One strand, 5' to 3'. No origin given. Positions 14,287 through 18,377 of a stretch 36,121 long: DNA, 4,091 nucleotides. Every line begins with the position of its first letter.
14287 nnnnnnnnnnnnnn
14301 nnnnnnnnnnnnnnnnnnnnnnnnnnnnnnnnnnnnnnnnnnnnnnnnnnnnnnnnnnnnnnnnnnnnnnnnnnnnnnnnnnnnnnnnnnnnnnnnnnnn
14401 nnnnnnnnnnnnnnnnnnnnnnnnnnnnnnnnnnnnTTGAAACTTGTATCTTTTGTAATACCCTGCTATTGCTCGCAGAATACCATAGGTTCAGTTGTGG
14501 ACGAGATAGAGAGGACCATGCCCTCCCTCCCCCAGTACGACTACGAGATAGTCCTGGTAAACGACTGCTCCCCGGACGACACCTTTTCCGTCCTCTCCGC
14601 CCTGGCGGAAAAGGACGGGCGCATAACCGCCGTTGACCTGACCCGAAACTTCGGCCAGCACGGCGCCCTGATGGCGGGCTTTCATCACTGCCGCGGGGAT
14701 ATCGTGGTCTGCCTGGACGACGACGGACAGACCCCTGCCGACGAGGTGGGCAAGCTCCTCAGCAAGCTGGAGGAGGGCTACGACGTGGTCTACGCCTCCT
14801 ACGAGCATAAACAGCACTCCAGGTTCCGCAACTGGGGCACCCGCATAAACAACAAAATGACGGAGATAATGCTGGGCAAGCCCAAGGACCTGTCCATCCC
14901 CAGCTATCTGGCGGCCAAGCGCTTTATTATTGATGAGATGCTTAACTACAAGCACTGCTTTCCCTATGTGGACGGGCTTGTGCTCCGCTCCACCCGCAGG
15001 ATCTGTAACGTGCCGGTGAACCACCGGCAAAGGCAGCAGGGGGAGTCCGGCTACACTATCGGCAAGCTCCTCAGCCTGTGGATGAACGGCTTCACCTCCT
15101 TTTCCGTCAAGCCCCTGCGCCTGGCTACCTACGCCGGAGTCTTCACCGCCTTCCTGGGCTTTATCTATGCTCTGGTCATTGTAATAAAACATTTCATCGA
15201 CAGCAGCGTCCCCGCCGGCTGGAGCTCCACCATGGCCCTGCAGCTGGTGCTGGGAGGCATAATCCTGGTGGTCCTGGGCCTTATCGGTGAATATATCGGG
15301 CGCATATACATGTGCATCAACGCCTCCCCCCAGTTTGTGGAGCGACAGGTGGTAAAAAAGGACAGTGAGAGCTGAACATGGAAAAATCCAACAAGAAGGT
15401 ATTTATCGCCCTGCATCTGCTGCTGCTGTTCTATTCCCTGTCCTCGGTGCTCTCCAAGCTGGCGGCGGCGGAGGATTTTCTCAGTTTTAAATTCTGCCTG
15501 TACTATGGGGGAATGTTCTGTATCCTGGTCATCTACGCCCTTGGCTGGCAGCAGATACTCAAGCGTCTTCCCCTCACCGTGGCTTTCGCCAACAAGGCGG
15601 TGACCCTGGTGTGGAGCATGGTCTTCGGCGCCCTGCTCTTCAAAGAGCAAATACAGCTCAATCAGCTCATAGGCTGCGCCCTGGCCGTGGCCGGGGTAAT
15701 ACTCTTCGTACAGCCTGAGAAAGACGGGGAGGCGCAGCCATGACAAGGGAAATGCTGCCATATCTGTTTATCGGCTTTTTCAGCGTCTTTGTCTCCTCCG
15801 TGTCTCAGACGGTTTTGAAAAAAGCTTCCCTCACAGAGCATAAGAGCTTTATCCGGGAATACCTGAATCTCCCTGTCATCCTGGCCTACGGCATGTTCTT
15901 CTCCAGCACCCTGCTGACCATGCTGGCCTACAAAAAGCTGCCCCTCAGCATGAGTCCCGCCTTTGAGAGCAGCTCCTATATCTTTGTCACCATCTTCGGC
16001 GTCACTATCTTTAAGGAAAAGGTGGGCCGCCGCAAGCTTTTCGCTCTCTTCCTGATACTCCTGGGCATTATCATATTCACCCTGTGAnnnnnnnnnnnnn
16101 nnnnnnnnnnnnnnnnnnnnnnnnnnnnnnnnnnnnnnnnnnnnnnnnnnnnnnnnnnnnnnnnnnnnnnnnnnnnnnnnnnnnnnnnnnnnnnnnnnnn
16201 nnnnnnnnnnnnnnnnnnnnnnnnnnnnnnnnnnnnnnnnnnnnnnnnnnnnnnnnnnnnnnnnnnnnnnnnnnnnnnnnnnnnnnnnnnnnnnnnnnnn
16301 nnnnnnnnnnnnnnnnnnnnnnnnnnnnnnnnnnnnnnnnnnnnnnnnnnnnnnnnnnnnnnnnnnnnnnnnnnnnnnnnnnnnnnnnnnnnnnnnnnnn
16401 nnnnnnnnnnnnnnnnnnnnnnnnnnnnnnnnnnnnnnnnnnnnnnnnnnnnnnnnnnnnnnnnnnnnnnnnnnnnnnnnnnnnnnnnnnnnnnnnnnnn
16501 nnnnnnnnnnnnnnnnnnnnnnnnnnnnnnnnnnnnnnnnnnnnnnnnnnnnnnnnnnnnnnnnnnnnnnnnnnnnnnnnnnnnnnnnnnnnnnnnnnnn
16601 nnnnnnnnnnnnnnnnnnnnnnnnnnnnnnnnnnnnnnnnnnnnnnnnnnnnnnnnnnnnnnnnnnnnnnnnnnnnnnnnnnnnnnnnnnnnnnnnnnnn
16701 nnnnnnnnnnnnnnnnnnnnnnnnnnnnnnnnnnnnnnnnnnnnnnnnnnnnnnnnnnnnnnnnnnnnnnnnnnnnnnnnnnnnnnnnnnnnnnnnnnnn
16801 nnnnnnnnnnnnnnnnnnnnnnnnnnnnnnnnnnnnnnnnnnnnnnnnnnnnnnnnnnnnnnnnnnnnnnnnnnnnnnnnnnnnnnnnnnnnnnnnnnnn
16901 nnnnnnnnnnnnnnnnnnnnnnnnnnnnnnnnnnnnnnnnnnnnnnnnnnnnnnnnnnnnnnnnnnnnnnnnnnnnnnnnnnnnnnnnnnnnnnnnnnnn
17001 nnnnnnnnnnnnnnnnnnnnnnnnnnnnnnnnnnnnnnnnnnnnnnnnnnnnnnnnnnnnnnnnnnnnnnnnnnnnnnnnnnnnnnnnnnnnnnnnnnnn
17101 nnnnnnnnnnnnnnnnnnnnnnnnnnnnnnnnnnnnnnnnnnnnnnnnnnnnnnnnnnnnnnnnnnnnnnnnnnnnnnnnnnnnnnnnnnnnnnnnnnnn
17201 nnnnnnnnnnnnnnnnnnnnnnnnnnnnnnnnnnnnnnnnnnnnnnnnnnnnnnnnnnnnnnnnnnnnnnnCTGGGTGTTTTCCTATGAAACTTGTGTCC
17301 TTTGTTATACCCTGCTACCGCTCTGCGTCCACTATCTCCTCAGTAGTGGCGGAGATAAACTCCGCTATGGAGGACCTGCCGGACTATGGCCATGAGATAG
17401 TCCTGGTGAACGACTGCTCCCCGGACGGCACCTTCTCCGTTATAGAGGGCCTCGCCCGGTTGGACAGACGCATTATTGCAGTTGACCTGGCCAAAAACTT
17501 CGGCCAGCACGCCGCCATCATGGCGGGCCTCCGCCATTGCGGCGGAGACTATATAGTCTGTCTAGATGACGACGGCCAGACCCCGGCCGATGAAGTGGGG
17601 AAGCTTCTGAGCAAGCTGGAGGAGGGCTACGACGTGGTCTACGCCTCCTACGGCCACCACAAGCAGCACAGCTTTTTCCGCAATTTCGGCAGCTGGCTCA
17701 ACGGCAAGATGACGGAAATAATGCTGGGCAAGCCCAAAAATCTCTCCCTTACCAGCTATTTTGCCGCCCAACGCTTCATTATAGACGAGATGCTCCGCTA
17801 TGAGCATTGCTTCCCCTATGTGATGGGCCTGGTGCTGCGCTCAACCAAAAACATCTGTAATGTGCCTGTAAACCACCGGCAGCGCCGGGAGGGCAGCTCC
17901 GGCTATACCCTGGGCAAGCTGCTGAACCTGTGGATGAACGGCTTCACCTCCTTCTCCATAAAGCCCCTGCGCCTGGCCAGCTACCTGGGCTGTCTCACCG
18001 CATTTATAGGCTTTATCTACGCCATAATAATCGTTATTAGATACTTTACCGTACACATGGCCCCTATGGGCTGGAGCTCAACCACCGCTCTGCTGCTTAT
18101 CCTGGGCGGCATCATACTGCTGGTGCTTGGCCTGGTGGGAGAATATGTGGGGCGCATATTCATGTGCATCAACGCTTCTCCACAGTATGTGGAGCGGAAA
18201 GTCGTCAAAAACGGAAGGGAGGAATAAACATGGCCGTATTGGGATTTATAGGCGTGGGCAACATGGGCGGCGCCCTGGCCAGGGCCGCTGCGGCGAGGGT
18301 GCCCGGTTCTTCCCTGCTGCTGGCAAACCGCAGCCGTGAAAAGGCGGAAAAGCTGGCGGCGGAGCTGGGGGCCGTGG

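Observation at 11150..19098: Nine-gene operon encoding an Arn/Gtr-style lipid-linked 4-amino-6-deoxyhexose decoration pathway with non-canonical extras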

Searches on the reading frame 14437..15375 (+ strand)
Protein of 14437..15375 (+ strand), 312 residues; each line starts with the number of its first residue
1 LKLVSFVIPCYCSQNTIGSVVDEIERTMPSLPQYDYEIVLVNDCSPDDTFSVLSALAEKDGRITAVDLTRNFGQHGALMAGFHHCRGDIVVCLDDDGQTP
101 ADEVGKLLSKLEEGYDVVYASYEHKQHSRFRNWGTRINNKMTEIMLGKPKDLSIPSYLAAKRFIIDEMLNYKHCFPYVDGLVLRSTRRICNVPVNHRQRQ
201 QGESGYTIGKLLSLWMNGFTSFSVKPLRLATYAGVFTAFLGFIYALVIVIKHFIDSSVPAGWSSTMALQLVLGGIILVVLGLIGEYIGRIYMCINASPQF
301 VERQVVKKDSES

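Call 3: search_protein_families(library=pfam, proteins=[window:14437-15375:+], max_evalue=0.01)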
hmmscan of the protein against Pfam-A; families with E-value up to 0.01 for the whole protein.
window:14437-15375:+ (312 aa): 3 families
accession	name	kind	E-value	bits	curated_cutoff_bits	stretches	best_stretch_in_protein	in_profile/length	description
PF00535.33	Glycos_transf_2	-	7.6e-30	104.5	23.3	1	5-163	1-162/168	Glycosyl transferase family 2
PF10111.15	Glyco_tranf_2_2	-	9.6e-08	32.3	27.3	1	5-111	1-111/276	Glycosyltransferase like family 2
PF13641.12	Glyco_tranf_2_3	-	1.5e-07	32.1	27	1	4-129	3-130/230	Glycosyltransferase like family 2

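Call 4: search_protein_families(library=ncbifam, proteins=[window:14437-15375:+], max_evalue=0.01)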
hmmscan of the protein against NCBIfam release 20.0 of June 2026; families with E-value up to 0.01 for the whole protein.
window:14437-15375:+ (312 aa): 19 families
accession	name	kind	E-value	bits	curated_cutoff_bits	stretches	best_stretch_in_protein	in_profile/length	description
NF007986.1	PRK10714.1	equivalog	1e-58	198.8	529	1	2-309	6-315/316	undecaprenyl-phosphate 4-deoxy-4-formamido-L-arabinose transferase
NF047588.1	GlcsyltransPgfSStrep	equivalog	8.5e-49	166.4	500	1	4-301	3-301/308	glycosyltransferase PgfS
TIGR03937.1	PgaC_IcaA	equivalog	3.7e-16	59.1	422.3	1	2-109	45-148/407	poly-beta-1,6-N-acetyl-D-glucosamine synthase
NF047683.1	TeichurnBiosyTuaG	equivalog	2.2e-13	50.4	400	1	2-125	6-126/252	teichuronic acid biosynthesis protein TuaG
TIGR04182.1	glyco_TIGR04182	equivalog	6e-13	48.8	325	1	4-287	2-282/293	S-layer glycoprotein N-glycosyltransferase AglJ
NF041875.1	EPS_EpsD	equivalog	1.2e-09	38.1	370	1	4-119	1-112/325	exopolysaccharide biosynthesis glycosyltransferase EpsD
NF050050.1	ProtGlycPglI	equivalog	3.4e-09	36.5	500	1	4-121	4-118/306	GalNAc(5)-diNAcBac-PP-undecaprenol beta-1,3-glucosyltransferase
TIGR03111.1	glyc2_xrt_Gpos1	hypoth_equivalog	1.1e-08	34.4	363.95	1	4-117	51-162/439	TIGR03111 family XrtG-associated glycosyltransferase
NF010496.0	PRK13915.1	equivalog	4.8e-07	29.1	262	1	3-118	32-151/307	glucosyl-3-phosphoglycerate synthase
TIGR04242.1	nodulat_NodC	equivalog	1.8e-06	27.2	550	1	4-136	50-180/395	chitooligosaccharide synthase NodC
NF058614.1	PPMAGASynPpgS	equivalog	7.3e-06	25.6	370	1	6-118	4-109/226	polyprenyl-phospho-N-acetylgalactosaminyl synthase PpgS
NF041391.1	DPhHxTase_Halo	equivalog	4.1e-05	22.7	375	1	10-121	3-103/213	dolichyl-phosphate hexose transferase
TIGR03965.1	mycofact_glyco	equivalog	0.00012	21.1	280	1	4-99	76-167/467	mycofactocin biosynthesis glycosyltransferase MftF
NF007482.0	PRK10073.1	equivalog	0.00014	21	423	1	3-101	7-100/334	glycosyltransferase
NF038302.1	EPS_HpsE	equivalog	0.0005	19.1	300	1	5-99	4-99/307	hormogonium polysaccharide biosynthesis glycosyltransferase HpsE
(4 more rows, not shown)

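Call 69: search_solved_structures(query=window:14437-15375:+, max_evalue=0.00001)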
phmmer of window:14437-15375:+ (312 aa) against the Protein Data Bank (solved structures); distinct sequences matched with E-value up to 0.00001: 7.
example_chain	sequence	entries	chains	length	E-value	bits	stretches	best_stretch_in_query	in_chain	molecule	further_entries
9hwj_A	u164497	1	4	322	8.5e-50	172.9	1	2-310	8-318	Undecaprenyl-phosphate 4-deoxy-4-formamido-L-arabinose transferase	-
9bhc_C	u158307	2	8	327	8.1e-47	163.1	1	2-310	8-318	Undecaprenyl-phosphate 4-deoxy-4-formamido-L-arabinose transferase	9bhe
8vxh_A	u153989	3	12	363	1.2e-46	162.6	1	2-310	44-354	Undecaprenyl-phosphate 4-deoxy-4-formamido-L-arabinose transferase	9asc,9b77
5ekp_C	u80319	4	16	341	4.7e-39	137.6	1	4-301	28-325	Uncharacterized glycosyltransferase sll0501 | Glycosyltransferase sll0501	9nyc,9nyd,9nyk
9nye_A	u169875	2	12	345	4.9e-39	137.5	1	4-301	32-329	Glycosyltransferase sll0501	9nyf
5eke_A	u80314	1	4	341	6.5e-39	137.1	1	4-301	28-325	Uncharacterized glycosyltransferase sll0501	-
5mlz_A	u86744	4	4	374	1.9e-12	50.2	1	4-205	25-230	Dolichol monophosphate mannose synthase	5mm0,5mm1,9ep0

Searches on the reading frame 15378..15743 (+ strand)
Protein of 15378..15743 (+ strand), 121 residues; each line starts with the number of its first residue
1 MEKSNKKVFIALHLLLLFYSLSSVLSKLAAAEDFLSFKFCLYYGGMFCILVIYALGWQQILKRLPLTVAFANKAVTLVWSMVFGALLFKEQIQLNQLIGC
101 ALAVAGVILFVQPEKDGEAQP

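Call 3: search_protein_families(library=pfam, proteins=[window:15378-15743:+], max_evalue=0.01)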
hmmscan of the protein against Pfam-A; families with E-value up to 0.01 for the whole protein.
window:15378-15743:+ (121 aa): 3 families
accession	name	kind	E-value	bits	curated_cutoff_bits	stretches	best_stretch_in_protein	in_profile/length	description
PF00892.27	EamA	-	9.6e-08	32.8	28.2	1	11-111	41-134/135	EamA-like transporter family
PF03151.22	TPT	-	3e-05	24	30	1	60-110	240-290/291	Triose-phosphate Transporter family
PF05653.20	Mg_trans_NIPA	-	0.002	17.8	26.2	1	34-112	44-121/295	Magnesium transporter NIPA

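Call 4: search_protein_families(library=ncbifam, proteins=[window:15378-15743:+], max_evalue=0.01)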
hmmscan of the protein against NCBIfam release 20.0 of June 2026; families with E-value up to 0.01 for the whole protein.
window:15378-15743:+ (121 aa): 14 families
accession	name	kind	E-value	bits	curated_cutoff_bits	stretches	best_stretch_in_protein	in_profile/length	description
NF011625.2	PRK15051.1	equivalog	3.2e-05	24.1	92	1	40-110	37-107/111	4-amino-4-deoxy-L-arabinose-phosphoundecaprenol flippase subunit ArnE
NF051481.1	EbrA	exception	5.1e-05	23.6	160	1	25-110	14-102/104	SMR family multidrug efflux transporter EbrA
NF051482.1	EbrB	exception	7.7e-05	23.3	160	1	60-111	50-102/105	SMR family multidrug efflux transporter EbrB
NF000384.1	QacCGHJ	equivalog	0.00012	22.3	160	1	44-110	34-100/107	QacCGHJ group quaternary ammonium compound efflux SMR transporter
NF000279.1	qac_SMR_H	exception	0.00013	22.3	205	1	42-110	29-100/107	quaternary ammonium compound efflux SMR transporter QacH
NF008523.0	PRK11453.1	equivalog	0.00027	20.6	472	1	37-117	58-137/299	O-acetylserine/cysteine exporter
NF000023.1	qac_SMR_C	exception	0.00043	20.4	200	1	38-108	28-98/107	quaternary ammonium compound efflux SMR transporter QacC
TIGR00950.1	2A78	equivalog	0.00067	19.2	230.2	1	14-111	31-118/264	carboxylate/amino acid/amine transporter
NF002816.2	PRK02971.1-2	equivalog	0.0017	18.8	99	1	49-112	50-118/120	4-amino-4-deoxy-L-arabinose-phosphoundecaprenol flippase subunit ArnF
TIGR03340.1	phn_DUF6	hypoth_equivalog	0.0022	17.7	288.15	1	47-109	219-280/281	phosphonate utilization associated putative membrane protein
NF000277.1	qac_SMR_G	exception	0.0025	18.1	200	1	13-110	2-100/107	quaternary ammonium compound efflux SMR transporter QacG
NF033470.1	SMR_qac_bcrC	exception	0.0037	17.7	225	0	50-116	42-107/114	quaternary ammonium compound efflux SMR transporter BcrC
TIGR00817.1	tpt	subfamily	0.0062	16.1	317.9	1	61-112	242-293/302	Tpt phosphate/phosphoenolpyruvate translocator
NF012170.0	qac_SMR_J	exception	0.0093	16.3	210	0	29-110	21-100/107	quaternary ammonium compound efflux SMR transporter QacJ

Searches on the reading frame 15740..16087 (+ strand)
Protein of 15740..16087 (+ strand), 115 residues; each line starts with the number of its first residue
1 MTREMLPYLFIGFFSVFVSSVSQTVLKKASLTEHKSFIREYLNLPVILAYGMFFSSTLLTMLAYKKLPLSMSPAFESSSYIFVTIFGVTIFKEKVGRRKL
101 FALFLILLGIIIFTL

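Call 3: search_protein_families(library=pfam, proteins=[window:15740-16087:+], max_evalue=0.01)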
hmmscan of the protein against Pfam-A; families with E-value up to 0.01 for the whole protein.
window:15740-16087:+ (115 aa): 6 families
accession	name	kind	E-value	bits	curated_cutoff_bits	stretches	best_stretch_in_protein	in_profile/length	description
PF00892.27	EamA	-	5.3e-06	27.2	28.2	1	9-114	31-134/135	EamA-like transporter family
PF00860.26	Xan_ur_permease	-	0.00024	20.4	27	1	13-114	93-195/389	Permease family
PF00893.25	Multi_Drug_Res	-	0.0003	21.7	23.7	1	44-106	30-93/93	Small Multidrug Resistance protein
PF08449.17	UAA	-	0.00039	20.1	26.2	1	28-115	57-140/311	UAA transporter family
PF03151.22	TPT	-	0.002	18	30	1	9-114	32-136/291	Triose-phosphate Transporter family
PF16913.11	PUNUT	-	0.0095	15.7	30.6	0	7-114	44-145/321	Purine nucleobase transmembrane transport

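Call 4: search_protein_families(library=ncbifam, proteins=[window:15740-16087:+], max_evalue=0.01)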
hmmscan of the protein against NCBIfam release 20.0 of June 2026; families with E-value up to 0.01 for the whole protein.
window:15740-16087:+ (115 aa): 13 families
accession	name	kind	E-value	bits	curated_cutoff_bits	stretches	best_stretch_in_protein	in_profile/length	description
NF011625.2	PRK15051.1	equivalog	1.5e-07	31.6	92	1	16-113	10-107/111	4-amino-4-deoxy-L-arabinose-phosphoundecaprenol flippase subunit ArnE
NF051481.1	EbrA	exception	5e-07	30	160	1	11-113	3-102/104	SMR family multidrug efflux transporter EbrA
TIGR03340.1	phn_DUF6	hypoth_equivalog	1.1e-05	25.3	288.15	1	4-112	175-280/281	phosphonate utilization associated putative membrane protein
NF012170.0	qac_SMR_J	exception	2.1e-05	24.8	210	1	19-113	8-100/107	quaternary ammonium compound efflux SMR transporter QacJ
NF000384.1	QacCGHJ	equivalog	0.0001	22.5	160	1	18-113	7-100/107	QacCGHJ group quaternary ammonium compound efflux SMR transporter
NF002816.2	PRK02971.1-2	equivalog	0.00022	21.7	99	1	39-113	39-116/120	4-amino-4-deoxy-L-arabinose-phosphoundecaprenol flippase subunit ArnF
TIGR00950.1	2A78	equivalog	0.00088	18.8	230.2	1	7-113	17-117/264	carboxylate/amino acid/amine transporter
NF000277.1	qac_SMR_G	exception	0.00094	19.5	200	1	16-113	6-100/107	quaternary ammonium compound efflux SMR transporter QacG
NF008512.1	PRK11431.1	equivalog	0.0033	17.7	126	1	44-113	31-100/104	quaternary ammonium compound efflux SMR transporter SugE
NF007767.1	PRK10452.1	equivalog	0.0039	17.3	122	1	46-112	33-100/120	multidrug/spermidine efflux SMR transporter subunit MdtJ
NF051482.1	EbrB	exception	0.0053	17.4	160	1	34-113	24-101/105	SMR family multidrug efflux transporter EbrB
NF000279.1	qac_SMR_H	exception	0.0076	16.6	205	1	16-113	6-100/107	quaternary ammonium compound efflux SMR transporter QacH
NF000023.1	qac_SMR_C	exception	0.008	16.3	200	1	18-112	7-99/107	quaternary ammonium compound efflux SMR transporter QacC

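Call 70: search_solved_structures(query=window:15740-16087:+, max_evalue=1)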
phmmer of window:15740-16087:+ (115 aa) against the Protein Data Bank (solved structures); distinct sequences matched with E-value up to 1: 1.
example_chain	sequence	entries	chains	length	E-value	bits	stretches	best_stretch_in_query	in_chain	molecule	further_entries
6wk5_B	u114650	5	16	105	0.85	13.7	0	45-111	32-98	Multidrug resistance protein, SMR family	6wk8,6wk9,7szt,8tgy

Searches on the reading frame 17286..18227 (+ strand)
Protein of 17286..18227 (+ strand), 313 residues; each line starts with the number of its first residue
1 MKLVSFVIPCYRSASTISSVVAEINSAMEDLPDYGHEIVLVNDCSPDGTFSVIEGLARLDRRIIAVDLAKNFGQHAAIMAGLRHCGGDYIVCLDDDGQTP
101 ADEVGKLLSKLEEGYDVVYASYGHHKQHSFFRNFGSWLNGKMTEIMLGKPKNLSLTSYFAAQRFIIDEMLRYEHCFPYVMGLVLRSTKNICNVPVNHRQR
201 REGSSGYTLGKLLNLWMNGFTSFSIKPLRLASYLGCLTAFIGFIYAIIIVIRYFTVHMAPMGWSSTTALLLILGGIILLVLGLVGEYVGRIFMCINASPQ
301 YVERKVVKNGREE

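Call 3: search_protein_families(library=pfam, proteins=[window:17286-18227:+], max_evalue=0.01)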
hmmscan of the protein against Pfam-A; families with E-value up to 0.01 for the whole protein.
window:17286-18227:+ (313 aa): 3 families
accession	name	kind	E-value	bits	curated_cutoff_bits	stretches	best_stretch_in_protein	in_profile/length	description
PF00535.33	Glycos_transf_2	-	1e-28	100.8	23.3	1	5-158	1-155/168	Glycosyl transferase family 2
PF10111.15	Glyco_tranf_2_2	-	2.3e-06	27.8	27.3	1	5-110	1-110/276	Glycosyltransferase like family 2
PF13641.12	Glyco_tranf_2_3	-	3.3e-05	24.5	27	1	4-97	3-97/230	Glycosyltransferase like family 2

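Call 4: search_protein_families(library=ncbifam, proteins=[window:17286-18227:+], max_evalue=0.01)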
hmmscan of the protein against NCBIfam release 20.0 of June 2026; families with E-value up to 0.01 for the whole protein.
window:17286-18227:+ (313 aa): 18 families
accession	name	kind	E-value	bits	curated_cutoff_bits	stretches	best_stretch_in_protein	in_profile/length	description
NF007986.1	PRK10714.1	equivalog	7.1e-53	179.7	529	1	2-309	6-314/316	undecaprenyl-phosphate 4-deoxy-4-formamido-L-arabinose transferase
NF047588.1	GlcsyltransPgfSStrep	equivalog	2.9e-46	158.1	500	1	4-302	3-301/308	glycosyltransferase PgfS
TIGR03937.1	PgaC_IcaA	equivalog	8.2e-15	54.7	422.3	1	2-109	45-148/407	poly-beta-1,6-N-acetyl-D-glucosamine synthase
TIGR04182.1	glyco_TIGR04182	equivalog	3.1e-13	49.8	325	1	4-287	2-281/293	S-layer glycoprotein N-glycosyltransferase AglJ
NF047683.1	TeichurnBiosyTuaG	equivalog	1.2e-11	44.7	400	1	2-123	6-124/252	teichuronic acid biosynthesis protein TuaG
NF041875.1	EPS_EpsD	equivalog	1.7e-09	37.5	370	1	4-118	1-111/325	exopolysaccharide biosynthesis glycosyltransferase EpsD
NF050050.1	ProtGlycPglI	equivalog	1.4e-08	34.5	500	1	3-121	3-118/306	GalNAc(5)-diNAcBac-PP-undecaprenol beta-1,3-glucosyltransferase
NF058614.1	PPMAGASynPpgS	equivalog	5.2e-08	32.6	370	1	6-118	4-109/226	polyprenyl-phospho-N-acetylgalactosaminyl synthase PpgS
TIGR03111.1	glyc2_xrt_Gpos1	hypoth_equivalog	4.5e-07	29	363.95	1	4-117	51-162/439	TIGR03111 family XrtG-associated glycosyltransferase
TIGR04242.1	nodulat_NodC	equivalog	6.4e-07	28.7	550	1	4-113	50-158/395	chitooligosaccharide synthase NodC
NF010496.0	PRK13915.1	equivalog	5.6e-06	25.7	262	1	3-112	32-143/307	glucosyl-3-phosphoglycerate synthase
NF041391.1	DPhHxTase_Halo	equivalog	4.5e-05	22.5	375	1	10-121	3-103/213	dolichyl-phosphate hexose transferase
NF007482.0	PRK10073.1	equivalog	0.00015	20.9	423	1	3-99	7-98/334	glycosyltransferase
TIGR03965.1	mycofact_glyco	equivalog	0.00066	18.7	280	1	4-99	76-167/467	mycofactocin biosynthesis glycosyltransferase MftF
NF038302.1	EPS_HpsE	equivalog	0.00074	18.6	300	1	5-99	4-99/307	hormogonium polysaccharide biosynthesis glycosyltransferase HpsE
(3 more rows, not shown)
